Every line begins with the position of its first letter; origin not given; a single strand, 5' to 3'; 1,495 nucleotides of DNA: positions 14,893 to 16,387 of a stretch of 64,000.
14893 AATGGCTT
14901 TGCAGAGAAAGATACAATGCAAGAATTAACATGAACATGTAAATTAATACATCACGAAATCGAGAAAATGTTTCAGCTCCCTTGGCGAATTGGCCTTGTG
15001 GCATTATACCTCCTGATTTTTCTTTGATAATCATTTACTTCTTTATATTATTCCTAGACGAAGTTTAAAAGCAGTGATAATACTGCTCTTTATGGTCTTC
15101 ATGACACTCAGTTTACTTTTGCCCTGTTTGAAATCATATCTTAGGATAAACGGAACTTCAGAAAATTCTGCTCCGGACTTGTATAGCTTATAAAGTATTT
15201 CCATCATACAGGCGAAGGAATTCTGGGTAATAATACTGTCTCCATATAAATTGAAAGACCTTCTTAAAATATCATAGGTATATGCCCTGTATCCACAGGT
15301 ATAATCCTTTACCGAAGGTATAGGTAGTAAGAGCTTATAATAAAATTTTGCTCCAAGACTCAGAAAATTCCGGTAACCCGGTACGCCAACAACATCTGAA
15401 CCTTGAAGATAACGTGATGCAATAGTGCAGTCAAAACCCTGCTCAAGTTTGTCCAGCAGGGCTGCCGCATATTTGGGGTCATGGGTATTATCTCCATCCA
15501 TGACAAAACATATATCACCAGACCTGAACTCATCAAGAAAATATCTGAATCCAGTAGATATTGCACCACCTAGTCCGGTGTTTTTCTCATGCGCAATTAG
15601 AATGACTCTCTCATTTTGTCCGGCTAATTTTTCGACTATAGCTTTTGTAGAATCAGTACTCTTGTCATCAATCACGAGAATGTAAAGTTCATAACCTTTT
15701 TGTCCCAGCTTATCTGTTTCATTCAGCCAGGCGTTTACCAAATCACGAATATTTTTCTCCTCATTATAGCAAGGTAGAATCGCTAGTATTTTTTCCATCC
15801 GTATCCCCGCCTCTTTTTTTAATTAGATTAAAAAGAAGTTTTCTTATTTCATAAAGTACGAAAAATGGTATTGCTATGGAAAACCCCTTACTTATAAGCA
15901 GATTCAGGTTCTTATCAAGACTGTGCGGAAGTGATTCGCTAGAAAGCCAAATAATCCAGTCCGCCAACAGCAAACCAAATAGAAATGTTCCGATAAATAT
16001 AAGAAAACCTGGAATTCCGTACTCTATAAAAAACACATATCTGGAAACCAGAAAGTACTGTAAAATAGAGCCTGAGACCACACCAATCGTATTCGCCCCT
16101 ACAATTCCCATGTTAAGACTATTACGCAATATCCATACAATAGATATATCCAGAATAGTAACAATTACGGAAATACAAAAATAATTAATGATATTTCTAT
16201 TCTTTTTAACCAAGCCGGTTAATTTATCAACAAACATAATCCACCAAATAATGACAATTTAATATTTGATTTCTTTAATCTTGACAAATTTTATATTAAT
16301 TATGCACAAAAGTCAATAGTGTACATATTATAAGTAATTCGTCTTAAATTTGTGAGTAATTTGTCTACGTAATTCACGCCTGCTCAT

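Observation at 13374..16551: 31-nt direct repeat duplicating the ruvB-stop/queH-start junction brackets a 3.1-kb glycosyltransferase island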

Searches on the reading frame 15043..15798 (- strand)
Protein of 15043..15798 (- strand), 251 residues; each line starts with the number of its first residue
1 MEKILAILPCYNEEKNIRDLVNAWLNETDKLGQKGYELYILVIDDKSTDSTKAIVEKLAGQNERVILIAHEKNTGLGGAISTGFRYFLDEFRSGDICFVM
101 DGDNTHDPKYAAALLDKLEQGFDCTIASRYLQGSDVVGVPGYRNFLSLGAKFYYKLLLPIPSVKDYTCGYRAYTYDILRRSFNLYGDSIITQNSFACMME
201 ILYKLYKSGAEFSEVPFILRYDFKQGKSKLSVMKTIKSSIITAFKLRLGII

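Call 6: search_protein_families(library=pfam, proteins=[window:15043-15798:-])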
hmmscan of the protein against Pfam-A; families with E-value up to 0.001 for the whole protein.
window:15043-15798:- (251 aa): 2 families
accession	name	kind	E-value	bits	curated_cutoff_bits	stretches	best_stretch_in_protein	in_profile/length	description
PF00535.33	Glycos_transf_2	-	4.5e-28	98.7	23.3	1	7-180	3-166/168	Glycosyl transferase family 2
PF13641.12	Glyco_tranf_2_3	-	3.9e-05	24.2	27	1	4-118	3-111/230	Glycosyltransferase like family 2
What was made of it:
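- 15043..15798 (-): GT2 (GT-A fold) glycosyltransferase, 251 aa, with no transmembrane segment. Presumed polyprenyl-phosphate sugar synthase. PF00535 E 4.5e-28 (call 6).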

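Call 43: search_protein_families(library=ncbifam, proteins=[window:15043-15798:-], max_evalue=0.01)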
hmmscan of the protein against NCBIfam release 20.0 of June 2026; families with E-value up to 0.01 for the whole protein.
window:15043-15798:- (251 aa): 18 families
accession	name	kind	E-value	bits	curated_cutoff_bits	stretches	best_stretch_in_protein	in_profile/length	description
NF047588.1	GlcsyltransPgfSStrep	equivalog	7.3e-18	64.8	500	1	4-137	3-129/308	glycosyltransferase PgfS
TIGR04182.1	glyco_TIGR04182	equivalog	2.4e-14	53.4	325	1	6-240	4-211/293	S-layer glycoprotein N-glycosyltransferase AglJ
NF007986.1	PRK10714.1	equivalog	9.3e-13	47.9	529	1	2-188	6-179/316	undecaprenyl-phosphate 4-deoxy-4-formamido-L-arabinose transferase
TIGR03937.1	PgaC_IcaA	equivalog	2.2e-12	46.7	422.3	1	2-120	45-152/407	poly-beta-1,6-N-acetyl-D-glucosamine synthase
NF058614.1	PPMAGASynPpgS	equivalog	2.5e-08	33.6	370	1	6-134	4-118/226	polyprenyl-phospho-N-acetylgalactosaminyl synthase PpgS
TIGR03469.1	HpnB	hypoth_equivalog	8.2e-07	28.4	379.25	1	3-121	45-163/386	hopene-associated glycosyltransferase HpnB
NF047683.1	TeichurnBiosyTuaG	equivalog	1.2e-06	28.3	400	1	3-82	7-80/252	teichuronic acid biosynthesis protein TuaG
NF050050.1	ProtGlycPglI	equivalog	1.1e-05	25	500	1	3-129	3-119/306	GalNAc(5)-diNAcBac-PP-undecaprenol beta-1,3-glucosyltransferase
NF007482.0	PRK10073.1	equivalog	1.9e-05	23.8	423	1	4-116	8-108/334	glycosyltransferase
NF053846.1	glyco_with_XrtP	equivalog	4.9e-05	22.2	520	1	7-88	46-123/440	XrtP-associated glycosyltransferase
NF010496.0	PRK13915.1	equivalog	9e-05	21.7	262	1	3-116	32-140/307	glucosyl-3-phosphoglycerate synthase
NF045692.1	OglycostaseCruG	equivalog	0.00015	20.9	600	1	4-123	43-158/386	2'-O-glycosyltransferase CruG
NF038302.1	EPS_HpsE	equivalog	0.00019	20.5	300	1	7-110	6-103/307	hormogonium polysaccharide biosynthesis glycosyltransferase HpsE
NF053739.1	GlytfEpsEBac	equivalog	0.001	18.1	450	1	3-85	2-79/265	glycosyltransferase EpsE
TIGR01556.1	rhamnosyltran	subfamily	0.0016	17.7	200.55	1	37-119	21-99/281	rhamnosyltransferase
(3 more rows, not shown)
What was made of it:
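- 15043..15798 (-): The nearest NCBIfam models are PgfS, AglJ, ArnC and PpgS, all far below their curated cut-offs (call 43).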

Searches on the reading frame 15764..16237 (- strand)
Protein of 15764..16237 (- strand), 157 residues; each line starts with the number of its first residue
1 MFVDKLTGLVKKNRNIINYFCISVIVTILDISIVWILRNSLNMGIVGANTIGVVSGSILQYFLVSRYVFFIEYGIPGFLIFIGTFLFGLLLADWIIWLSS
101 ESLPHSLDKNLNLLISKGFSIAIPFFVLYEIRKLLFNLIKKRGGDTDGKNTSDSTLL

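Call 6: search_protein_families(library=pfam, proteins=[window:15764-16237:-])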
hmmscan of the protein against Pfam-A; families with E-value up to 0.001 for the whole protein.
window:15764-16237:- (157 aa): 1 family
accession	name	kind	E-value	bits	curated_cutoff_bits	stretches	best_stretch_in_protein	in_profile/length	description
PF04138.20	GtrA_DPMS_TM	-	1.2e-07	32.3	26.1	1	19-134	2-114/117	GtrA/DPMS, transmembrane domain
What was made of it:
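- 15764..16237 (-): GtrA-family small membrane protein, 157 aa. It overlaps the GT2 start by 35 nt. Presumed flippase and/or membrane partner of the GT2. PF04138, 32.3 bits against a cut-off of 26.1 (call 6).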

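Call 43: search_protein_families(library=ncbifam, proteins=[window:15764-16237:-], max_evalue=0.01)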
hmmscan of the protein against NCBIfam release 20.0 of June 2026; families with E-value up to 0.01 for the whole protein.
window:15764-16237:- (157 aa): 0 families

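Call 65: find_homologous_proteins(query=window:15764-16237:-, max_evalue=1e-10)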
Query window:15764-16237:- (157 aa): 9 proteins with E <= 1e-10 among 66 candidates.
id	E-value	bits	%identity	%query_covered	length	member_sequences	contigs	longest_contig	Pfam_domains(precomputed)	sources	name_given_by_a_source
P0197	1.7e-93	329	100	100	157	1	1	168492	PF04138.21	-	-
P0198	7.9e-75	268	89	90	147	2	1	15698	PF04138.21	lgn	-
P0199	7.4e-73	262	80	100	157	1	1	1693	PF04138.21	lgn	-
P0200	4.1e-71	256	86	90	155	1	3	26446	PF04138.21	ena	-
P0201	5.2e-58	214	70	90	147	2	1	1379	PF04138.21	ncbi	-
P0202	4.1e-52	194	63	93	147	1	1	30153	PF04138.21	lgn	-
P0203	7.5e-34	135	54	85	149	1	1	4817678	PF04138.21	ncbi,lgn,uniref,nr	ncbi:hypothetical protein EHE19_019405 [Ruminiclostridium herbifermentans]|uniref:GtrA/DPMS transmem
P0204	6.8e-32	129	52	90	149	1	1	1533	PF04138.21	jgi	jgi:putative flippase GtrA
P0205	3.4e-24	104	40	96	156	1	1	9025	PF04138.21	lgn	-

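Call 66: find_encoding_contigs(protein=P0198, flank=8000, max_places=6)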
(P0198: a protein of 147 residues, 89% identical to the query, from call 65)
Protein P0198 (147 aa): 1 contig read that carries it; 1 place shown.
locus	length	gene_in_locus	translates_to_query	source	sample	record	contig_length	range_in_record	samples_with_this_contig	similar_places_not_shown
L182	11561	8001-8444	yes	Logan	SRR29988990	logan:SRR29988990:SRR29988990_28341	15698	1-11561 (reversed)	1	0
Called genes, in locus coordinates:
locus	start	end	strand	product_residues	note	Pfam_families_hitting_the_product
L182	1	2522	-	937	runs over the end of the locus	-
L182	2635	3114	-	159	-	PF00149:Metallophos, PF12850:Metallophos_2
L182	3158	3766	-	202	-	PF01725:Ham1p_like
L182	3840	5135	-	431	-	PF10646:Germane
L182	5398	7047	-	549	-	PF11741:AMIN, PF01520:Amidase_3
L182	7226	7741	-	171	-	PF02677:QueH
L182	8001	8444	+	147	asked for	PF04138:GtrA_DPMS_TM (weak)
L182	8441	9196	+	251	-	PF00535:Glycos_transf_2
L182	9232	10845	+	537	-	PF27757:Competence-induced_Ccs4_N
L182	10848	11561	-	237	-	?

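Call 67: find_encoding_contigs(protein=P0199, flank=8000, max_places=6)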
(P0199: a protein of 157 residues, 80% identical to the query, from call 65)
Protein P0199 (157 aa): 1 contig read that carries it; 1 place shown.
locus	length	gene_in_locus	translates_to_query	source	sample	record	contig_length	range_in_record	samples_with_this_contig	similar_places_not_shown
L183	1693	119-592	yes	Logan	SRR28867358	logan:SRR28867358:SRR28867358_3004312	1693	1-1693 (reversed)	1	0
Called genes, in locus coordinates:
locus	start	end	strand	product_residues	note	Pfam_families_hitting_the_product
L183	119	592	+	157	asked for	PF04138:GtrA_DPMS_TM (weak)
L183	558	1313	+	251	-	PF00535:Glycos_transf_2, PF13641:Glyco_tranf_2_3 (weak)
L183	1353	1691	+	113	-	?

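Call 70: find_encoding_contigs(protein=P0203, flank=7000, max_places=3)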
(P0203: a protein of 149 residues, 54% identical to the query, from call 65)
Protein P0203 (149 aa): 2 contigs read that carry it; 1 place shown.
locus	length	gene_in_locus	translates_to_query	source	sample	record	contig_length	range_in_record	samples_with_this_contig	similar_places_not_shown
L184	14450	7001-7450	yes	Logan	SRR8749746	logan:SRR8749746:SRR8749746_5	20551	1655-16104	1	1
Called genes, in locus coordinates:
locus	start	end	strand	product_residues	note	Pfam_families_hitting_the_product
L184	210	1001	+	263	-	PF04909:Amidohydro_2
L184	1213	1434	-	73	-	-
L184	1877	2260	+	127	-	PF01242:PTPS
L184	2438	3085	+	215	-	-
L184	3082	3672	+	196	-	PF09721:Exosortase_EpsH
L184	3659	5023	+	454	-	PF00535:Glycos_transf_2, PF13641:Glyco_tranf_2_3, PF01644:Chitin_synth_1 (weak)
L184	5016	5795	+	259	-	PF00535:Glycos_transf_2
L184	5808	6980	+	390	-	-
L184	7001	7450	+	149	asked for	PF04138:GtrA_DPMS_TM (weak)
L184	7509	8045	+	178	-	PF01242:PTPS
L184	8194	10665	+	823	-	PF10131:PTPS_related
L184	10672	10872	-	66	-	-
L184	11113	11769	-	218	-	PF01791:DeoC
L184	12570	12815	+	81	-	-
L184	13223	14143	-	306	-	PF00781:DAGK_cat, PF19279:YegS_C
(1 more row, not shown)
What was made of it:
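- Tried and rejected: The R. herbifermentans GtrA homologue (54%) lies in a different, exosortase-linked cluster and is uninformative (call 70).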
